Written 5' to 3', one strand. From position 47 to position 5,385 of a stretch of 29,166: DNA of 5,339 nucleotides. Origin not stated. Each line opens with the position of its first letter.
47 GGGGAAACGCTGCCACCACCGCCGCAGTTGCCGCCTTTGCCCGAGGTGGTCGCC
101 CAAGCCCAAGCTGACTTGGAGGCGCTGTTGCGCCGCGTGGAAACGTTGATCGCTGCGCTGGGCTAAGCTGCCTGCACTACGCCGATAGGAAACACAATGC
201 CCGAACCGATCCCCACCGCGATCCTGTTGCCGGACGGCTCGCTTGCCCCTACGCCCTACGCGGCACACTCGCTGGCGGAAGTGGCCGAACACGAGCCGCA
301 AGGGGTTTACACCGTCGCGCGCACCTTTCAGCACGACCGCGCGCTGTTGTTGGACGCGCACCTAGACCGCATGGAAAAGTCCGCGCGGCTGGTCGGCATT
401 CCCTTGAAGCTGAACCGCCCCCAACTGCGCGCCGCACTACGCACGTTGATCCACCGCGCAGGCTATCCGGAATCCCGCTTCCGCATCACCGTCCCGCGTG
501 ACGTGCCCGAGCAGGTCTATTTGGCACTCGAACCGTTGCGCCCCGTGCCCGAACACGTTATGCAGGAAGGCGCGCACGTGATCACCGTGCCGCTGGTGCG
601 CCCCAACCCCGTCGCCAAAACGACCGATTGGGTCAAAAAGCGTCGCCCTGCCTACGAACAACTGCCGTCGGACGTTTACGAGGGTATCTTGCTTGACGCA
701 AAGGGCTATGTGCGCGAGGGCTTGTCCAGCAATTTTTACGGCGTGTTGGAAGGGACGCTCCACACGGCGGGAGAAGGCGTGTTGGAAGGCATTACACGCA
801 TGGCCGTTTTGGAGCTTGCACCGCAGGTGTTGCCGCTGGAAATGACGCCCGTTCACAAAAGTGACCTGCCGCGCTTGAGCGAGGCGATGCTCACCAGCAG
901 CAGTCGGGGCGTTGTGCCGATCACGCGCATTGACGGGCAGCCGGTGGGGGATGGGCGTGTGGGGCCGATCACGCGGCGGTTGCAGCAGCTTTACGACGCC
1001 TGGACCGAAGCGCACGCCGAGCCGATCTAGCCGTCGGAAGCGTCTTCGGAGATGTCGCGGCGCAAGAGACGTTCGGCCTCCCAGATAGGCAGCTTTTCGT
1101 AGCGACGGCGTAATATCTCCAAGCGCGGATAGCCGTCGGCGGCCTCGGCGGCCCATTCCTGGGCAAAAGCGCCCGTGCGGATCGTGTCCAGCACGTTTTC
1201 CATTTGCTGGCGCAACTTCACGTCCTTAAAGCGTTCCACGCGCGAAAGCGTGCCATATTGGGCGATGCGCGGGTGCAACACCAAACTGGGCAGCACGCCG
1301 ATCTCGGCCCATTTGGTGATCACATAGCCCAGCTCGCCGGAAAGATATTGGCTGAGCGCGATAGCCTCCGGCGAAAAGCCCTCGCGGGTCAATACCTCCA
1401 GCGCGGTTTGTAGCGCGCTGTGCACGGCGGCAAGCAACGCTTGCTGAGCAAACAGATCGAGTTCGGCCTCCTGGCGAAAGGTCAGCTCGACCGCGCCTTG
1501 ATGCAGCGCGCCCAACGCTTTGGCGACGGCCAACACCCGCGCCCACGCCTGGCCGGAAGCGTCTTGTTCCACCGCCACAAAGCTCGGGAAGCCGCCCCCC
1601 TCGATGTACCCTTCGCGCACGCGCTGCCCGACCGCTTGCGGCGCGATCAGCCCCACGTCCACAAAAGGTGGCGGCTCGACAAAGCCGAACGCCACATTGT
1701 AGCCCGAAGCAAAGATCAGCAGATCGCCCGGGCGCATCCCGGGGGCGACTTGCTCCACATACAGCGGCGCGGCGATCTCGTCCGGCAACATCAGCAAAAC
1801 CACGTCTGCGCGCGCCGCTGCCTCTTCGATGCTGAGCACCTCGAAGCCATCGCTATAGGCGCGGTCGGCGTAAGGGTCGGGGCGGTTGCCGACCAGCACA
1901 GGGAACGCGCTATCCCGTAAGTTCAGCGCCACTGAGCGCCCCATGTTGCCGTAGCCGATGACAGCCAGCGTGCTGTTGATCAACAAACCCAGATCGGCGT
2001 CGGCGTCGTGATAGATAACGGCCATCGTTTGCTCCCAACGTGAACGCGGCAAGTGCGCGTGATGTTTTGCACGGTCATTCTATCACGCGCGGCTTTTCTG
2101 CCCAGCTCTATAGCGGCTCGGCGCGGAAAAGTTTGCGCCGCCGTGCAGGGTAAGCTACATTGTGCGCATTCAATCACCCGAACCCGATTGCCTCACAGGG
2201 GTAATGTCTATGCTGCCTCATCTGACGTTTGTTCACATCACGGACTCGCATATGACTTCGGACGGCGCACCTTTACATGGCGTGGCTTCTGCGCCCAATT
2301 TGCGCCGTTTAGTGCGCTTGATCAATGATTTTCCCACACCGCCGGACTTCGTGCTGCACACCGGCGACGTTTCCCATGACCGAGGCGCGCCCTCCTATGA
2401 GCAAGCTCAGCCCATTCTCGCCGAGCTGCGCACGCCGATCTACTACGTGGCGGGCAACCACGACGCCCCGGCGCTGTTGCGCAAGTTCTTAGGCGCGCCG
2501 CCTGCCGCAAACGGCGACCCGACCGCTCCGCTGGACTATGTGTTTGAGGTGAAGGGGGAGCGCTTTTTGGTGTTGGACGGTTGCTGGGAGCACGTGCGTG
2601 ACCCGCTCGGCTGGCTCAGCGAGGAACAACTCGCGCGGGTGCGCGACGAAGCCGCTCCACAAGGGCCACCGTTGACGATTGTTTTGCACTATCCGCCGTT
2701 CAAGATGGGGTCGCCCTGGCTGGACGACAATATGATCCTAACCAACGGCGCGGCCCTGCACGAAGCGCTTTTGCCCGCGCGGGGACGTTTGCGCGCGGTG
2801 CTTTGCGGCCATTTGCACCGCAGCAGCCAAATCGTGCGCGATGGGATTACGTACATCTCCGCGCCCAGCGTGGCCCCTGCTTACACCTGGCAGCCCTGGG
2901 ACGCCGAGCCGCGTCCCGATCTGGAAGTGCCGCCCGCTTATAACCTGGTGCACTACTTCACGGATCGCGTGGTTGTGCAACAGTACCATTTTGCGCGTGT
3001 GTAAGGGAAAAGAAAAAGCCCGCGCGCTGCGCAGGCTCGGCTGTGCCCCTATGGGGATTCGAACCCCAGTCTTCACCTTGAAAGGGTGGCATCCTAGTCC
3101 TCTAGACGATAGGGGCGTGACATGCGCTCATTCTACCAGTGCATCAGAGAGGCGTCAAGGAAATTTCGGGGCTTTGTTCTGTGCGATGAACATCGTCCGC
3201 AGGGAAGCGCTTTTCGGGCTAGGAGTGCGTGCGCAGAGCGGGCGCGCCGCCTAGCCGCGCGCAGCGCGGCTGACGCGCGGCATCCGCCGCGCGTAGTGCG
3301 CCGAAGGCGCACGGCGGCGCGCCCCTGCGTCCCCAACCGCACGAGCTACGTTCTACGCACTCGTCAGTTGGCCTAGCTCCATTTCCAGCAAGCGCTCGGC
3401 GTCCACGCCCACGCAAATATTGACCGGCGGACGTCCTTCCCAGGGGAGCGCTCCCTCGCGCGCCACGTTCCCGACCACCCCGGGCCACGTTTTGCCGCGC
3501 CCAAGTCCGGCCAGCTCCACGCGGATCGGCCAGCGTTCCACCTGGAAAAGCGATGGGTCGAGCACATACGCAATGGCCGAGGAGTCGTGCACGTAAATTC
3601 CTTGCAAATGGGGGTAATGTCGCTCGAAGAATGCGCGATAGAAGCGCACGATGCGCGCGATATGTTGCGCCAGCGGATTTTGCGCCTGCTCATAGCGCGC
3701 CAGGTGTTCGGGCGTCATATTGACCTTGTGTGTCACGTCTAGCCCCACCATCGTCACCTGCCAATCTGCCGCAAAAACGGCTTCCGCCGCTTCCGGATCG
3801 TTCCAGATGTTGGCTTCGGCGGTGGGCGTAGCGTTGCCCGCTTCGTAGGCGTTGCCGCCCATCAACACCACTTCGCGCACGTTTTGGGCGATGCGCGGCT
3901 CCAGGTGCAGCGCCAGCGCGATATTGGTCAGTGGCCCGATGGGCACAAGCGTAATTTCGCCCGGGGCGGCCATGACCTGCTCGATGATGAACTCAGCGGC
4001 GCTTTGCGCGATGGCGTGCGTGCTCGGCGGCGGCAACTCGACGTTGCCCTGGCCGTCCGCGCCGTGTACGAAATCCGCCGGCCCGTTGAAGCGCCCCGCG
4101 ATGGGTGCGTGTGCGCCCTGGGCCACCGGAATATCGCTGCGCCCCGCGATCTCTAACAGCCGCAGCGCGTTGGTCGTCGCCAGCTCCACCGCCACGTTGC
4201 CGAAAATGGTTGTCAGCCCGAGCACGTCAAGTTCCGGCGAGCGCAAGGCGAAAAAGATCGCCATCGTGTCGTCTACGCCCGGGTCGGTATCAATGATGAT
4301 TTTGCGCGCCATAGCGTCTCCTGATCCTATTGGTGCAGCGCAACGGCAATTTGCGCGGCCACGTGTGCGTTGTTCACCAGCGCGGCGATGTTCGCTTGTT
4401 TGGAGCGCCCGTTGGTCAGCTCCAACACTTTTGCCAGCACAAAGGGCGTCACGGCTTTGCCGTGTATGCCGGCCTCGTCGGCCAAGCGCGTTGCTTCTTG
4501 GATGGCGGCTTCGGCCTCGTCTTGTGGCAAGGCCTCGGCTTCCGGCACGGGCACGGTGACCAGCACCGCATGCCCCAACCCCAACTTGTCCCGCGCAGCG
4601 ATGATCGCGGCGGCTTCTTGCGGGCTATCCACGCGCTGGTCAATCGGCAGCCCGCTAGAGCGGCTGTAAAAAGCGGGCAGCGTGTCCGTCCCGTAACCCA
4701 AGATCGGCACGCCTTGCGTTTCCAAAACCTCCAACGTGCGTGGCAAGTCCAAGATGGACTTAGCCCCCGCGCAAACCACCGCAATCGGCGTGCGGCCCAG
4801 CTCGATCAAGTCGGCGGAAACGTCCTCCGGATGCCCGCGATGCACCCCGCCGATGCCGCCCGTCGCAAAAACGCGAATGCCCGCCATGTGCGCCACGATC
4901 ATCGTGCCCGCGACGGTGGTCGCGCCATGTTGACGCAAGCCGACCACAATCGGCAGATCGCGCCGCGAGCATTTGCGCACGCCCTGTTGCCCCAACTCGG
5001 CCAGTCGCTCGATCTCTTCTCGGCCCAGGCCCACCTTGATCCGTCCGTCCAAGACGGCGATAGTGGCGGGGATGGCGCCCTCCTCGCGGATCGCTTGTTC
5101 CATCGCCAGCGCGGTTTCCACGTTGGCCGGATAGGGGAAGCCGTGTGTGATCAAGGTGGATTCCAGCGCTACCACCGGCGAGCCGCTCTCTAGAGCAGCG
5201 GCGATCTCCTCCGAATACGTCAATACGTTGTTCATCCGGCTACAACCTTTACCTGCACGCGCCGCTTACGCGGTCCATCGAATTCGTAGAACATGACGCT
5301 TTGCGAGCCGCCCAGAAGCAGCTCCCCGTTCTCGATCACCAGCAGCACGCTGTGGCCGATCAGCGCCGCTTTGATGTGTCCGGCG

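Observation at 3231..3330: Perfect four-way-junction (cloverleaf) element with GNA triloops and no recognisable RNA family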

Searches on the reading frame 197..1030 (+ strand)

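Call 16: search_protein_families(library=pfam, proteins=[window:197-1030:+])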
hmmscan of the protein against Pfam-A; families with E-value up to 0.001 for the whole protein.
window:197-1030:+ (277 aa): 1 family
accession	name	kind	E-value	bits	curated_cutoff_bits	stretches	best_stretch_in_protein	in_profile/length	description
PF01063.24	Aminotran_4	-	8.7e-36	124.3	28.5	1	36-245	1-223/223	Amino-transferase class IV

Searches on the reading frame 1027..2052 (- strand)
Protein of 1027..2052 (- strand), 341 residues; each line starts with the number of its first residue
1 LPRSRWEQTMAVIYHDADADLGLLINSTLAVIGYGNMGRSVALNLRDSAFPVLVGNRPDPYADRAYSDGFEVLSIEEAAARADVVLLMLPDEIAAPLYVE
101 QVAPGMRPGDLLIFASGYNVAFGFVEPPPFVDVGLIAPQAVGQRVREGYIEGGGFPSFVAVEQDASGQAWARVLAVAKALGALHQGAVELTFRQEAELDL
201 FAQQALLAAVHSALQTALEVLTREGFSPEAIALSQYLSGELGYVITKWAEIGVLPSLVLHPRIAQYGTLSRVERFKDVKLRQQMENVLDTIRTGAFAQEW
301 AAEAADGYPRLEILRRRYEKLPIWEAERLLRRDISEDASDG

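Call 16: search_protein_families(library=pfam, proteins=[window:1027-2052:-])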
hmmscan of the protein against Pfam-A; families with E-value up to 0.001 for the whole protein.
window:1027-2052:- (341 aa): 6 families
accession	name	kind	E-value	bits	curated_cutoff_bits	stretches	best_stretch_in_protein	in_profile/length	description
PF07991.19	KARI_N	-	4.2e-50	170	20.6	1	25-186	3-165/165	Acetohydroxy acid isomeroreductase, NADPH-binding domain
PF01450.25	KARI_C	-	2.6e-22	80.1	29.1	1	192-333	1-141/144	Ketol-acid reductoisomerase, C-terminal domain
PF03446.21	NAD_binding_2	-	7.2e-13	49.3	21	1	29-118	2-95/161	NAD binding domain of 6-phosphogluconate dehydrogenase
PF02826.25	2-Hacid_dh_C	-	1.7e-07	31.2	25.1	1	24-91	34-101/178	D-isomer specific 2-hydroxyacid dehydrogenase, NAD binding domain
PF03807.23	F420_oxidored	-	4e-06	27.8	21.6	1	29-95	2-73/94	NADP oxidoreductase coenzyme F420-dependent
PF00670.27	AdoHcyase_NAD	-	0.00019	22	27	1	28-86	25-83/162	S-adenosyl-L-homocysteine hydrolase, NAD binding domain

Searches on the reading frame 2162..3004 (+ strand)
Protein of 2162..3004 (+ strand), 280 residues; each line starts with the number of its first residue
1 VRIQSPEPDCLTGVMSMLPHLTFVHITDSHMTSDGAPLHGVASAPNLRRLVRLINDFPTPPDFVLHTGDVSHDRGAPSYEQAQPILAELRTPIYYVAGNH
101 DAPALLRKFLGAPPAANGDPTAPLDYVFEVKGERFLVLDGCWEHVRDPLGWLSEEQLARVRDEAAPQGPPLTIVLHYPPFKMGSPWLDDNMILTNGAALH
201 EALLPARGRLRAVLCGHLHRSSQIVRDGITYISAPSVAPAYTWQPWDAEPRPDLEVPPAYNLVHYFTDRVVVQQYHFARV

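Call 16: search_protein_families(library=pfam, proteins=[window:2162-3004:+])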
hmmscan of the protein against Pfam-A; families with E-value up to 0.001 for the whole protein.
window:2162-3004:+ (280 aa): 2 families
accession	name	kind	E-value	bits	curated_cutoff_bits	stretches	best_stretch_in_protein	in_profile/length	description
PF00149.33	Metallophos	-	7.4e-18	66.1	21.5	1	22-220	2-190/191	Calcineurin-like phosphoesterase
PF12850.12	Metallophos_2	-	7.9e-09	36.1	27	1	23-163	3-102/154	Calcineurin-like phosphoesterase superfamily domain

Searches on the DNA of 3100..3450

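Call 8: search_rna_families(source=window, start=3100, end=3450, threshold=evalue, max_evalue=10)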
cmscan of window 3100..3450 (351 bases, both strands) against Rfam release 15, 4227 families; matches with E-value up to 10: 5.
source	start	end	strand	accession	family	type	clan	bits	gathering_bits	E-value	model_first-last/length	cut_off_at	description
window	3261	3295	-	RF03819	mir-Ro6-3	Gene; miRNA;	-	21.7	79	0.4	1-72/72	no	mir-Ro6-3 microRNA precursor family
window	3261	3295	+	RF03819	mir-Ro6-3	Gene; miRNA;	-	19.3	79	1.4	1-72/72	no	mir-Ro6-3 microRNA precursor family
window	3206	3311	+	RF02007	mir-1237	Gene; miRNA;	-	17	65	7.9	1-102/102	no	mir-1237 microRNA precursor family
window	3183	3294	+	RF01670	P17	Gene; sRNA;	-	9.2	45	4.7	1-282/282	no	Pseudomonas sRNA P17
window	3285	3329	+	RF02225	sX6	Gene; sRNA;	-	7.7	40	8.4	188-232/342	no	Proteobacterial sRNA sX6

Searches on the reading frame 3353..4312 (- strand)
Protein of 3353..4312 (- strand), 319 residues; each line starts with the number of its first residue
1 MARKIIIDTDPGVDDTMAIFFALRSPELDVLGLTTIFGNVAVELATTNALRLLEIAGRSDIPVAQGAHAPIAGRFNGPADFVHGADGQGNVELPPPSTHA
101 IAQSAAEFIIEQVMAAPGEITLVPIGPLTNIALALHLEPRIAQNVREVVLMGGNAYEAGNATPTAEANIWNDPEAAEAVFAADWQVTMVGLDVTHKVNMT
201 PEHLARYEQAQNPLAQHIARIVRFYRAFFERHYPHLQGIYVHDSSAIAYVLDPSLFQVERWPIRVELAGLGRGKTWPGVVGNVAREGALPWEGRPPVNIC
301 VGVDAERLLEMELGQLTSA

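Call 16: search_protein_families(library=pfam, proteins=[window:3353-4312:-])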
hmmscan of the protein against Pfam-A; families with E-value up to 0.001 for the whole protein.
window:3353-4312:- (319 aa): 1 family
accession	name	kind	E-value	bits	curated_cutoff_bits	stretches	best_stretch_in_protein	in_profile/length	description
PF01156.24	IU_nuc_hydro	-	8.2e-97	324.9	34.2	1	5-309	1-296/297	Inosine-uridine preferring nucleoside hydrolase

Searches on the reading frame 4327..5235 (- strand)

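Call 16: search_protein_families(library=pfam, proteins=[window:4327-5235:-])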
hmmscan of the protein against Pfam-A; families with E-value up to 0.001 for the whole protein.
window:4327-5235:- (302 aa): 1 family
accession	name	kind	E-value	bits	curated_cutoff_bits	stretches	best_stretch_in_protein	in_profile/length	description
PF04227.17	Indigoidine_A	-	1.4e-125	418.9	25.2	1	10-299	1-291/291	Indigoidine synthase A like protein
